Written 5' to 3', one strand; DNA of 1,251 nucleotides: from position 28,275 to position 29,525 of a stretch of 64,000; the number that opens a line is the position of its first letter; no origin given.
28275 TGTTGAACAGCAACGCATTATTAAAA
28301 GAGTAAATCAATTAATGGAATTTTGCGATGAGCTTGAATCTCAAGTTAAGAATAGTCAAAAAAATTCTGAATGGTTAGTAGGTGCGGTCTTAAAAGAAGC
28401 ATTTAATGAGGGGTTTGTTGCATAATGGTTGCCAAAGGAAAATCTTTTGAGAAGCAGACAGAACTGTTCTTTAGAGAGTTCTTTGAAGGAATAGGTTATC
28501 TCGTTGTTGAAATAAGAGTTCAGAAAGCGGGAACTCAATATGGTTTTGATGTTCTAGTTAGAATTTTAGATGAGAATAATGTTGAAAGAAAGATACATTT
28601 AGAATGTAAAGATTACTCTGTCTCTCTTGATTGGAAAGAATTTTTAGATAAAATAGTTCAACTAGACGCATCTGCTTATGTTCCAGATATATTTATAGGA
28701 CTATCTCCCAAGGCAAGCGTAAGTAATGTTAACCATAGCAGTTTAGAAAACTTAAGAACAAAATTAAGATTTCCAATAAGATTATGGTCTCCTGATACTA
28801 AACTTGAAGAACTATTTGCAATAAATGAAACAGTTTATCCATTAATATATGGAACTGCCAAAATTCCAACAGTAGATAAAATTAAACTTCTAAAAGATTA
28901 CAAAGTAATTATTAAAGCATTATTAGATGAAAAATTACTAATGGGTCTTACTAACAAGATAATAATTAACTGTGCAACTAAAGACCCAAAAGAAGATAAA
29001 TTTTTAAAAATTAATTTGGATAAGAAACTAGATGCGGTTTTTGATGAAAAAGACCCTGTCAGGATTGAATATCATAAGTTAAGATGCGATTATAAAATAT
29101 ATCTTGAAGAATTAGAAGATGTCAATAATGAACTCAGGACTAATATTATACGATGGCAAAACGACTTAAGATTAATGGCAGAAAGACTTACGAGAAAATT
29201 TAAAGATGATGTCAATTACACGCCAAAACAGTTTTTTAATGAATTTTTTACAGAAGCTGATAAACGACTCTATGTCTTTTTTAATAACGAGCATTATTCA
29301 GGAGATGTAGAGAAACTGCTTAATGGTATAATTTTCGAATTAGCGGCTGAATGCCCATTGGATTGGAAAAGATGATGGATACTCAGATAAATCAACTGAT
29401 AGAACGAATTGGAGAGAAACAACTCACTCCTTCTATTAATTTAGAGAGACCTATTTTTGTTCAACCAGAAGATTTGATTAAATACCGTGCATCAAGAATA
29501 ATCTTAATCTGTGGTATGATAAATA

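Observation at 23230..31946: Six-gene translationally coupled defence operon: type I RM followed by an SMC-type three-gene module, on a mobile element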

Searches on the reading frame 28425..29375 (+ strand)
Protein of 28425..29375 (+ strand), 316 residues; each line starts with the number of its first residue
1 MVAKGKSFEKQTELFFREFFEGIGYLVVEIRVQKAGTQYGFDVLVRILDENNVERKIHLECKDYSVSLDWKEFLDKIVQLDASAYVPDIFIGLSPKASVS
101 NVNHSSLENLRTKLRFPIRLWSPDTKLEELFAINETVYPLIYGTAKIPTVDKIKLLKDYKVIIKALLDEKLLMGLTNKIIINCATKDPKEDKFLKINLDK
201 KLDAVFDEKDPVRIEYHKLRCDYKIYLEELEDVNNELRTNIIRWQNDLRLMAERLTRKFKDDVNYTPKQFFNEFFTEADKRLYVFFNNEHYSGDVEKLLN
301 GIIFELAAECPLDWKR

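Call 4: search_protein_families(library=pfam, proteins=[window:28425-29375:+], max_evalue=0.1)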
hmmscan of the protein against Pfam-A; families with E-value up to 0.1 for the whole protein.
window:28425-29375:+ (316 aa): 1 family
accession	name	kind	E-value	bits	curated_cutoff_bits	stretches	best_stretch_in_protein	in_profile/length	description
PF22722.2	NA-iREase1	-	0.043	14.3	27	1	15-68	4-54/106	NACHT-associated inactive Restriction Endonuclease 1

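Call 5: search_protein_families(library=padloc, proteins=[window:28425-29375:+], max_evalue=0.1)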
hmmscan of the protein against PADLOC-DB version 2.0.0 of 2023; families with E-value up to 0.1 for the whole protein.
window:28425-29375:+ (316 aa): 1 family
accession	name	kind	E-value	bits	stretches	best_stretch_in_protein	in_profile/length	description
PDLC01085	C3a181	-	0.017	13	1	167-248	52-129/226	Diadenylate cyclase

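Call 12: find_encoding_contigs(protein=window:28425-29375:+, flank=10000, max_places=6)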
Protein window:28425-29375:+ (316 aa): 1 contig read that carries it; 1 place shown.
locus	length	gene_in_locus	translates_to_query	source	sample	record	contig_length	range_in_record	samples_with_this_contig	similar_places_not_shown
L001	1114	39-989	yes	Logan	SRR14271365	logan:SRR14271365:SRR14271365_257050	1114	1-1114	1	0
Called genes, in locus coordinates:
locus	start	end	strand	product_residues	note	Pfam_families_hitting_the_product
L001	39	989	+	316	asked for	-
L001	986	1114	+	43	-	?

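Call 13: find_homologous_proteins(query=window:28425-29375:+, max_evalue=0.001)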
Query window:28425-29375:+ (316 aa): 44 proteins with E <= 0.001 among 1701 candidates.
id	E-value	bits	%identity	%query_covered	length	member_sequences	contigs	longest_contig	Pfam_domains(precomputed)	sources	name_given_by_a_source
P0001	3.6e-207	705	100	100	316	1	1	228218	-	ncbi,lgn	-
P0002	5.9e-122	425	60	98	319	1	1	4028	-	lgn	-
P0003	4.8e-99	350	54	99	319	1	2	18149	-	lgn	-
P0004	6.2e-98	346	50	100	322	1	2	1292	-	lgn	-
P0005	1.5e-96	341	50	100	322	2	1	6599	-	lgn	-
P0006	6.9e-96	339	50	100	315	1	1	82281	-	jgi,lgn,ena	-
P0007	2.6e-95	337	50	100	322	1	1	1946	-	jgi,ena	-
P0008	3.6e-95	337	51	99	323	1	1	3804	-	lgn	-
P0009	6.9e-95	336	50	99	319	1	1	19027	-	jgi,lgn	jgi:hypothetical protein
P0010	1.4e-93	332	49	100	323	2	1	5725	-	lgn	-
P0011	1.9e-93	331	52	99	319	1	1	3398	-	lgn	-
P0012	2.5e-93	331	50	99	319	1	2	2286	-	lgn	-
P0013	8.1e-93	329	50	99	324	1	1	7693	-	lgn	-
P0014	1.2e-92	329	48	99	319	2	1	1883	-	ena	-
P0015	5.6e-92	326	50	99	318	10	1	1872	-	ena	-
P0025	1.2e-86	309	46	100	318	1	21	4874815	-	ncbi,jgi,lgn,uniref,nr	ncbi:hypothetical protein MSBRW_1192 [Methanosarcina barkeri str. Wiesmoor]|uniref:Uncharacterized p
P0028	3.5e-85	304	68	67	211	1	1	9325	-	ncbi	ncbi:MAG: hypothetical protein WC852_05235, partial [Candidatus Nanoarchaeia archaeon]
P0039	4.2e-75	271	43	100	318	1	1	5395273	-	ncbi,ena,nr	nr:restriction endonuclease [uncultured Draconibacterium sp.]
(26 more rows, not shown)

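Call 14: find_encoding_contigs(protein=P0025, flank=10000, max_places=2)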
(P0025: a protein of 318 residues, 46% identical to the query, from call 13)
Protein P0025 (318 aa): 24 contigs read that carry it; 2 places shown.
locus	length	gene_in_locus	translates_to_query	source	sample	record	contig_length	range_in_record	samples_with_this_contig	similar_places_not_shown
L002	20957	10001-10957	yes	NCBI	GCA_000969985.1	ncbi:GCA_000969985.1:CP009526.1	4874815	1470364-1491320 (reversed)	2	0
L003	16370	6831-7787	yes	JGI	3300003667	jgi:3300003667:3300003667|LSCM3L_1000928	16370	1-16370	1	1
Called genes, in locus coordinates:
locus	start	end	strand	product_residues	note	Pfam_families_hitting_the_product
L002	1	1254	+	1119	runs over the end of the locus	PF24885:TPR_NPHP3 (weak), PF13374:TPR_10 (weak), PF13424:TPR_12, PF13374:TPR_10 (weak), PF24885:TPR_NPHP3 (weak), PF13374:TPR_10 (weak), PF13424:TPR_12 (weak), PF13424:TPR_12, +16 more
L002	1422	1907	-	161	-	PF08447:PAS_3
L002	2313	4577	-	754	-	PF01590:GAF, PF13185:GAF_2, PF13492:GAF_3, PF00989:PAS, PF08448:PAS_4, PF13188:PAS_8, PF13426:PAS_9, PF08447:PAS_3, +3 more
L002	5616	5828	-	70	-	PF09855:Zn_ribbon_13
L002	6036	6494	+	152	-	-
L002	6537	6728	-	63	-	-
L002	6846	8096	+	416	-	PF00291:PALP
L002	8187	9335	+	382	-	PF02776:TPP_enzyme_N, PF02775:TPP_enzyme_C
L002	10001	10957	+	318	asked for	-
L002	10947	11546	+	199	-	-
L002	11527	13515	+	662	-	-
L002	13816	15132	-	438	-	PF01837:HcyBio, PF12838:Fer4_7 (faint), PF13237:Fer4_10 (faint)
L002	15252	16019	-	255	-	PF00753:Lactamase_B, PF23023:Anti-Pycsar_Apyc1 (weak), PF19583:ODP (faint)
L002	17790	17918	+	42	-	-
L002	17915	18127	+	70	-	PF21965:SAMP2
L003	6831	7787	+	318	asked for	-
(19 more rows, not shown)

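Call 15: find_encoding_contigs(protein=P0039, flank=10000, max_places=2)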
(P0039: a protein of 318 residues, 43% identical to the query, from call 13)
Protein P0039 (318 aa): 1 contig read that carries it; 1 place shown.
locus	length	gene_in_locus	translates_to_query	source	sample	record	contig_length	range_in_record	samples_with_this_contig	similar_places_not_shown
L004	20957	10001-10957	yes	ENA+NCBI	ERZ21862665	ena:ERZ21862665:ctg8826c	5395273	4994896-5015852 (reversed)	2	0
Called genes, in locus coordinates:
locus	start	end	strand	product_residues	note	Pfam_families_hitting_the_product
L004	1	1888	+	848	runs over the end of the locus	-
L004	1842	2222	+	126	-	-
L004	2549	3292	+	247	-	PF00106:adh_short, PF01370:Epimerase (weak), PF08659:KR, PF13561:adh_short_C2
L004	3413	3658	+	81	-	-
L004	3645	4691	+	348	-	PF04231:Endonuclease_1, PF18962:Por_Secre_tail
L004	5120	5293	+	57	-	-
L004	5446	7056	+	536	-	PF10544:T5orf172, PF13455:MUG113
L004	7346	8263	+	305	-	-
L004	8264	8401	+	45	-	-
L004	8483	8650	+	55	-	-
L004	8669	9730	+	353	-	PF04055:Radical_SAM, PF13353:Fer4_12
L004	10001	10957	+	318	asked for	-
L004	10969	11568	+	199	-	-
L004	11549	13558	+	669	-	-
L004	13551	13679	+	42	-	-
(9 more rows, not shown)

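Call 16: find_encoding_contigs(protein=P0006, flank=10000, max_places=2)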
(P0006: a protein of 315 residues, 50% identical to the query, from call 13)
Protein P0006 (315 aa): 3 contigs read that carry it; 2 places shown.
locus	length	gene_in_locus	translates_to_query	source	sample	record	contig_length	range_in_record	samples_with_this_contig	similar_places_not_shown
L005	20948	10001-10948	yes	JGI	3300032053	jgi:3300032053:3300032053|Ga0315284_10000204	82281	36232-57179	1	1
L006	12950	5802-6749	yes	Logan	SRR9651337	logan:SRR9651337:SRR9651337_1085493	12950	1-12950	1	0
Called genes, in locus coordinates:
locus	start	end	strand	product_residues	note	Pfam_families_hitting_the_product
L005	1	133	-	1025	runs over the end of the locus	PF00580:UvrD-helicase, PF01443:Viral_helicase1 (faint), PF13245:AAA_19, PF13361:UvrD_C, PF13538:UvrD_C_2 (faint), PF12705:PDDEXK_1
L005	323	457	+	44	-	-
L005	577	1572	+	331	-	PF04471:Mrr_cat, PF22722:NA-iREase1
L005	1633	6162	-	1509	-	PF13195:DUF4011, PF09848:SLFN-g3_helicase (faint), PF13086:AAA_11, PF13245:AAA_19 (faint), PF13604:AAA_30 (faint), PF13086:AAA_11, PF13087:AAA_12, PF18741:MTES_1575, +2 more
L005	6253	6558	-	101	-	-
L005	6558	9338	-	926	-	PF04313:HSDR_N (faint), PF13588:HSDR_N_2 (faint), PF02384:N6_Mtase, PF20473:MmeI_Mtase, PF01170:UPF0020 (weak), PF07669:Eco57I, PF12950:TaqI_C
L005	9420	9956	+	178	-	-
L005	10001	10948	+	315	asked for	-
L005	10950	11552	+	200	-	-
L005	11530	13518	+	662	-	-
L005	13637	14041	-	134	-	-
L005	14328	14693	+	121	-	-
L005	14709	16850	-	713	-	PF00589:Phage_integrase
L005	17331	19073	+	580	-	PF03485:Arg_tRNA_synt_N, PF00750:tRNA-synt_1d, PF05746:DALR_1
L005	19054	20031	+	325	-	PF05448:AXE1 (weak)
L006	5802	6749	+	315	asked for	-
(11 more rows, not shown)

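Call 18: find_encoding_contigs(protein=P0028, flank=10000, max_places=2)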
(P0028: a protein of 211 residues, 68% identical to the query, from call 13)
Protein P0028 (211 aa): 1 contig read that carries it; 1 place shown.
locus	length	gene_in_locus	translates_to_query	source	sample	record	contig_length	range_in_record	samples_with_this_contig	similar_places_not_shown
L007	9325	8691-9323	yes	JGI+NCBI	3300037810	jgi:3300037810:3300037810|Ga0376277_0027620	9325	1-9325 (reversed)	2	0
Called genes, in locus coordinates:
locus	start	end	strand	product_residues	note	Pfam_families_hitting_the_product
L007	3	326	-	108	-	?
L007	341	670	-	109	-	-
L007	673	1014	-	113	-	-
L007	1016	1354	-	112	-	-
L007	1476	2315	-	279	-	PF02498:Bro-N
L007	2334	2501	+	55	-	-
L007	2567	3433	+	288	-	-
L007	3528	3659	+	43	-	-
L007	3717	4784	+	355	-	PF01266:DAO (weak), PF01494:FAD_binding_3 (faint), PF03486:HI0933_like (weak), PF13450:NAD_binding_8 (faint)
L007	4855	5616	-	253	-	PF08843:AbiEii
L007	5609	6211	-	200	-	-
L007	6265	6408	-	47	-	-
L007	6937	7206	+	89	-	-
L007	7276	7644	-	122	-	-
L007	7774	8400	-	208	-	-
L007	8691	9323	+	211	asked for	?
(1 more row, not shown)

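Call 19: find_encoding_contigs(protein=P0003, flank=10000, max_places=2)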
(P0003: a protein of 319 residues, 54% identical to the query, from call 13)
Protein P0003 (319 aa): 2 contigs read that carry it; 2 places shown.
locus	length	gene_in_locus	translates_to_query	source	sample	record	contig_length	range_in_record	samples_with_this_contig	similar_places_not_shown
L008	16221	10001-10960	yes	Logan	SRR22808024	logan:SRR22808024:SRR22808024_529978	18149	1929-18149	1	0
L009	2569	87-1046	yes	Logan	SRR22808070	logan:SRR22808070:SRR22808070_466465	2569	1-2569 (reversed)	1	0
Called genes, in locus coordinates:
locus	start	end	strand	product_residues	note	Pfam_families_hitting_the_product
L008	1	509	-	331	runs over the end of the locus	-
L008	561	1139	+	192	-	-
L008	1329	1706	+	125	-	-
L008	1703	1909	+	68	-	-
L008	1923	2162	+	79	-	-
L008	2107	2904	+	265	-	-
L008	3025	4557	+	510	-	PF12161:HsdM_N, PF02384:N6_Mtase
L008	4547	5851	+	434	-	PF01420:Methylase_S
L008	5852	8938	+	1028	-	PF04313:HSDR_N, PF00270:DEAD (weak), PF04851:ResIII, PF18766:SWI2_SNF2, PF22679:T1R_D3-like, PF11867:T1RH-like_C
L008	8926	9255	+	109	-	-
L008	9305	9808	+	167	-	-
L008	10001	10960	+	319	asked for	-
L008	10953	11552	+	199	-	-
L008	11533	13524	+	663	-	PF02463:SMC_N (faint)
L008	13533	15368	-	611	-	PF01935:DUF87 (weak), PF02534:T4SS-DNA_transf (faint), PF10412:TrwB_AAD_bind (weak), PF12696:TraG-D_C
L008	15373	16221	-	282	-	?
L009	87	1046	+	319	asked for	-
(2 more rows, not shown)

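Call 20: find_encoding_contigs(protein=P0002, flank=10000, max_places=2)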
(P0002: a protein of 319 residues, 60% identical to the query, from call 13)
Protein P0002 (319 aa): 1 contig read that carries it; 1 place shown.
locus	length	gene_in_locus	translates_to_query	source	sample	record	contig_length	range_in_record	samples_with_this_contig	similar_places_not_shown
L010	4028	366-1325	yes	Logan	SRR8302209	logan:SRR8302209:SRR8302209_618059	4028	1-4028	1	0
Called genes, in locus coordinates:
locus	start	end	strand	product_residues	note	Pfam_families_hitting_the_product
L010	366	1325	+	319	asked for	-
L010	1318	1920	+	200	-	-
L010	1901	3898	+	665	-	-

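Call 24: search_solved_structures(query=A1, max_evalue=1)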
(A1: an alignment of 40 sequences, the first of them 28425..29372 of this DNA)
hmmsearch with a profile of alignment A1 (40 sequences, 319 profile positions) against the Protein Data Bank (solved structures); distinct sequences matched with E-value up to 1: 1.
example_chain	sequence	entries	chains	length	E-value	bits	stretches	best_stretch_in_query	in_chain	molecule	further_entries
6ff6_A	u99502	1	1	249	0.27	14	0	236-285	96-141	BRIC1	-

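Call 29: predict_structure(alignment_id=A1)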
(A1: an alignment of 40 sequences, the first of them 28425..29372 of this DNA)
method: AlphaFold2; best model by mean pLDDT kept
length: 316 residues; sequences in the alignment: 40
mean_pLDDT: 87.3   pTM: 0.60
mean pLDDT of the five models: 87.3, 87.0, 85.0, 84.8, 83.1
residues with pLDDT >= 90: 155; 70-90: 142; 50-70: 17; < 50: 2
segments of 3 or more residues with pLDDT < 50: none
pLDDT, mean of each block of 10 residues (from residue 1): 66 93 95 70 93 94 78 87 87 86 74 86 90 90 90 95 94 77 89 92 92 94 93 84 92 85 86 90 85 92 93 80
secondary structure, 60 per line:
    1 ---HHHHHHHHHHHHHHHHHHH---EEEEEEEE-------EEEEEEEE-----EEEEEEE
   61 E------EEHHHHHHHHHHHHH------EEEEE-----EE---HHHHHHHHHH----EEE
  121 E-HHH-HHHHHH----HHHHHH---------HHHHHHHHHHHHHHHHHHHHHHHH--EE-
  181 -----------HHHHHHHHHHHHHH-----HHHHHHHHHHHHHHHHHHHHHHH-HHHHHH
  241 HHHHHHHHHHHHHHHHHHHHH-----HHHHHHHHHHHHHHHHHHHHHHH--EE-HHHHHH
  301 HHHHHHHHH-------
elements in order: H4-22 E26-33 E41-48 E54-61 H70-82 E89-93 H104-113 E118-121 H127-132 H137-142 H152-175 H192-205 H211-233 H235-261 H267-289 H295-309

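Call 32: fold_search(model_id=the predicted structure, library=pdb)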
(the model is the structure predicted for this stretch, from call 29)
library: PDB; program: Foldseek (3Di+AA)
matches with E <= 10: 658; with E <= 0.001: 3
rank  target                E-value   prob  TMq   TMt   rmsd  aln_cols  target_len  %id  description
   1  9nxx_D                4.7e-04  0.99  0.26  0.23  19.9       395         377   12  LmuA_conformation 1 (released 2025-12-17)
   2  9nxx_B                4.9e-04  0.99  0.27  0.24  19.4       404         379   13  LmuA_conformation 1 (released 2025-12-17)
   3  7e8r                  8.6e-04  1.00  0.27  0.26  10.8       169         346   18  EcoT38I restriction endonuclease (released 2022-03-02)
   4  9hr5_C                3.0e-03  0.98  0.30  0.25  18.3       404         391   10  Salmonella enterica Lamassu LmuA nuclease tetramer bound to DNA duplex (released 2025-10-01)
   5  4f0p_C                3.5e-03  1.00  0.28  0.21   8.2       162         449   17  MspJI Restriction Endonuclease - P31 Form (released 2012-08-08)
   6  9nxx_C                3.8e-03  0.97  0.27  0.24  21.1       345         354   15  LmuA_conformation 1 (released 2025-12-17)
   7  6wam_F                7.9e-03  0.92  0.25  0.20  15.7       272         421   14  Structure of Acinetobacter baumannii Cap4 SAVED/CARF-domain containing receptor (released 2020-06-17)
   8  6vm5                  1.3e-02  0.96  0.25  0.20  13.7       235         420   14  Structure of Moraxella osloensis Cap4 SAVED/CARF-domain containing receptor (released 2020-06-17)
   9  6wan_F                1.4e-02  0.94  0.25  0.20  13.9       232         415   16  Structure of Acinetobacter baumannii Cap4 SAVED/CARF-domain containing receptor with the cyclic trinucleotide 3'3'3'-c (released 2020-06-17)
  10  5gkj_B                1.5e-02  0.99  0.22  0.29   5.1       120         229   18  Structure of EndoMS in apo form (released 2016-11-02)
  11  9ny1_D                1.8e-02  0.84  0.25  0.23  22.0       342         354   11  LmuA_conformation 2_assymetric (released 2025-12-17)
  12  4f0p_A                2.1e-02  0.98  0.27  0.20  10.4       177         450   12  MspJI Restriction Endonuclease - P31 Form (released 2012-08-08)
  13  9nxx_A                3.0e-02  0.80  0.26  0.24  20.6       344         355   14  LmuA_conformation 1 (released 2025-12-17)
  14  9uxh_C                3.7e-02  0.91  0.25  0.21  18.9       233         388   15  type II Lamassu, LmuACB with DNA (released 2026-03-25)
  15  9hr5_A                3.9e-02  0.82  0.30  0.25  18.6       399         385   10  Salmonella enterica Lamassu LmuA nuclease tetramer bound to DNA duplex (released 2025-10-01)
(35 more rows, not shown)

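Call 33: find_related_loci(query=A1, collection=genome_contigs, flank=10000)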
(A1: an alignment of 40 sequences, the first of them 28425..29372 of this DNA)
Query A1 (316 aa) in genome_contigs; peptide patterns used: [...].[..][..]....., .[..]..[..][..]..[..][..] (x = any residue, [..] = any of these).
80 stretches matched a pattern; 23 encode a relative of the query (tblastn E <= 1e-3); 23 distinct loci.
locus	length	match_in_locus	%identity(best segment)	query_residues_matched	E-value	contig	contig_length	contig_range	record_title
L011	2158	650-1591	47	3-316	4e-99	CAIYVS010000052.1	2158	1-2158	MAG: uncultured Bacteroidetes bacterium isolate T7_bin-146 genome assembly, contig: bin-146:052/847, whole genome shotgu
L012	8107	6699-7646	44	1-316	6e-90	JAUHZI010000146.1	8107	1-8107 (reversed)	MAG: Bacteroidia bacterium isolate 4_bin.26 NODE_7534_length_8107_cov_0.949749, whole genome shotgun sequence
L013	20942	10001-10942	45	1-315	9e-90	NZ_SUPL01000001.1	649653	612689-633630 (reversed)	Pontimicrobium aquaticum strain CAU 1491 contig1, whole genome shotgun sequence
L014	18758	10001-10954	45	1-316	6e-89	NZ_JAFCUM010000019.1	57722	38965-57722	Flavobacterium sp. DSR3-2 NODE_19_length_57722_cov_75.618475, whole genome shotgun sequence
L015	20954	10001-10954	46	1-316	7e-88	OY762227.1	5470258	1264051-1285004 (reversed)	MAG: Bacteroidales bacterium isolate cc17bfec-530c-4f6e-b71b-c66012ddb9bb genome assembly, chromosome: 1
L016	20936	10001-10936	44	4-315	2e-87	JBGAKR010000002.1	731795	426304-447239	MAG: Bacteroidia bacterium isolate MAG_AAO_H125.12 AAOH125-12_opera_contig_27, whole genome shotgun sequence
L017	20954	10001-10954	42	1-316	5e-87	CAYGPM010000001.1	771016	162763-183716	MAG TPA_asm: uncultured Hyphobacterium sp. isolate ERP117304_co3_239 genome assembly, contig: NODE_2_length_771016_cov_2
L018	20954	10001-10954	44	1-316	1e-86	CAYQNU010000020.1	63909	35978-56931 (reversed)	MAG TPA_asm: uncultured Flavobacteriales bacterium isolate SRP329715_co2_57 genome assembly, contig: NODE_930_length_639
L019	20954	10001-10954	42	1-316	1e-86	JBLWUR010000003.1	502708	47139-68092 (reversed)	MAG: Fulvivirga sp. isolate EA11-02 A11.024.metabat.1RE.5K@3, whole genome shotgun sequence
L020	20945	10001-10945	43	1-315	3e-86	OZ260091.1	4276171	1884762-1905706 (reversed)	MAG: Fulvivirga sp. isolate K1855-mx-bin02 genome assembly, chromosome: 1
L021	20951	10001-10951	44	1-315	8e-85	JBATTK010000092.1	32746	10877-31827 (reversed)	MAG: Saonia sp. isolate MFD12163_ilm_asm_bin4 k127_98423, whole genome shotgun sequence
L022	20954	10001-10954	41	1-316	4e-84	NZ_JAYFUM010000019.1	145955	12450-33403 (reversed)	Arcicella rigui strain KCTC 23307 Arcicellarigui_MS23307_ctg019, whole genome shotgun sequence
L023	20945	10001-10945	43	1-316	4e-84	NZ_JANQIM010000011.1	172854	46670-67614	MAG: Winogradskyella sp. isolate PL24a_bin.55 k99_9127287, whole genome shotgun sequence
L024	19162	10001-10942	42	2-315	1e-83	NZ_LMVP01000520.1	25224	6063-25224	Methanosarcina spelaei strain MC-15 contig_63, whole genome shotgun sequence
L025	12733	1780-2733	42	1-316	2e-82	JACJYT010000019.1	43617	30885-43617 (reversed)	MAG: Chitinophagales bacterium isolate HK-STAS-BACT-45 HK-STAS-BACT-45_19, whole genome shotgun sequence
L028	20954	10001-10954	44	1-316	2e-80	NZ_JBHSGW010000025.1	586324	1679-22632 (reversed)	Flavobacterium ponti strain CCUG 58402 velvet_auto_127_25, whole genome shotgun sequence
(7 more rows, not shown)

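Call 36: list_cluster_members(proteins=[window:28425-29375:+, window:23369-25699:+, window:15766-17073:+, window:55090-57357:+])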
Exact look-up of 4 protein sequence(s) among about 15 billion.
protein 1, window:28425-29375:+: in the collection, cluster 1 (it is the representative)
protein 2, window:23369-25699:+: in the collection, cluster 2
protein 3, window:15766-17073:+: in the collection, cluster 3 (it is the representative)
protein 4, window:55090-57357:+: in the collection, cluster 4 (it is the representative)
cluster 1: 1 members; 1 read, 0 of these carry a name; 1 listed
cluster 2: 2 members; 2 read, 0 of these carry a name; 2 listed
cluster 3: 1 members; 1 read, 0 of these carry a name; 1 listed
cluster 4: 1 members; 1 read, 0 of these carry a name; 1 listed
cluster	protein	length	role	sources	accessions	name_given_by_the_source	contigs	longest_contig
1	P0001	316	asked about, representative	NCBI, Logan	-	-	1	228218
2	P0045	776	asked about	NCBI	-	-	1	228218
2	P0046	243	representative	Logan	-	-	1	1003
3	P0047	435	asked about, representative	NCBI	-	-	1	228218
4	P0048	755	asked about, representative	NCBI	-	-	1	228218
